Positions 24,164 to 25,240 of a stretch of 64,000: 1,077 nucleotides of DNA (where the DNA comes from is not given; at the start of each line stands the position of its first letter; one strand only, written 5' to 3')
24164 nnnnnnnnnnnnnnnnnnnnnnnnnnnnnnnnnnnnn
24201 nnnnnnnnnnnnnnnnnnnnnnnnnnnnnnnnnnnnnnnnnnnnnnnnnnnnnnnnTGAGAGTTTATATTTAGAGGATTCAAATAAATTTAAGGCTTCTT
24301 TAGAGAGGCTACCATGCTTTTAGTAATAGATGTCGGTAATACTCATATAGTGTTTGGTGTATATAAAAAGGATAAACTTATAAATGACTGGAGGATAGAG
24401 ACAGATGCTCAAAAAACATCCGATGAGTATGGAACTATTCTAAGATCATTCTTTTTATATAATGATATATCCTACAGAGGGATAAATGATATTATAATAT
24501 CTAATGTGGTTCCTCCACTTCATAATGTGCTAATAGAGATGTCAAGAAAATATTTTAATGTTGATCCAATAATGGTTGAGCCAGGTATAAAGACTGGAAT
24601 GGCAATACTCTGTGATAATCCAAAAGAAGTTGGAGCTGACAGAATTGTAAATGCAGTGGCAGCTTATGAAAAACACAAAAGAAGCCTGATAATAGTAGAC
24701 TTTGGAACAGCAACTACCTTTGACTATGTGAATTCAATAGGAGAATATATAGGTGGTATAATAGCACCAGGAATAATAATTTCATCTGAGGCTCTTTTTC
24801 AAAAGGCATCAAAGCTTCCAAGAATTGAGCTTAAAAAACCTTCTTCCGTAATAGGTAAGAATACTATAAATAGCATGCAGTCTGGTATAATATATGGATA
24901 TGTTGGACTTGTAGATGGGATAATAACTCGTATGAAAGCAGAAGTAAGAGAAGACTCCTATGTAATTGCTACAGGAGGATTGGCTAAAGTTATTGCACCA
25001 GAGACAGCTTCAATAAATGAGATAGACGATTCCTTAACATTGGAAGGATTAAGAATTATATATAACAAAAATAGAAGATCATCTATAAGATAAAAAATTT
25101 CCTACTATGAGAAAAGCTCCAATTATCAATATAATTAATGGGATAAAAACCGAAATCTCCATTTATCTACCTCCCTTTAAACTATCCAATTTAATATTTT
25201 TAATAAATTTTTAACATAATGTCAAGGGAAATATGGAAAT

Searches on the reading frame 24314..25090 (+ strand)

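Call 90: search_protein_families(library=pfam, proteins=[window:24314-25090:+], max_evalue=0.00001)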
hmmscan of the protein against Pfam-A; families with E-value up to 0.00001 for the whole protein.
window:24314-25090:+ (259 aa): 1 family
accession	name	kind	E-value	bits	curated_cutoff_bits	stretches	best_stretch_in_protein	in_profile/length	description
PF03309.20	Pan_kinase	-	4.2e-80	268.9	24.7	1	2-206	1-205/205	Type III pantothenate kinase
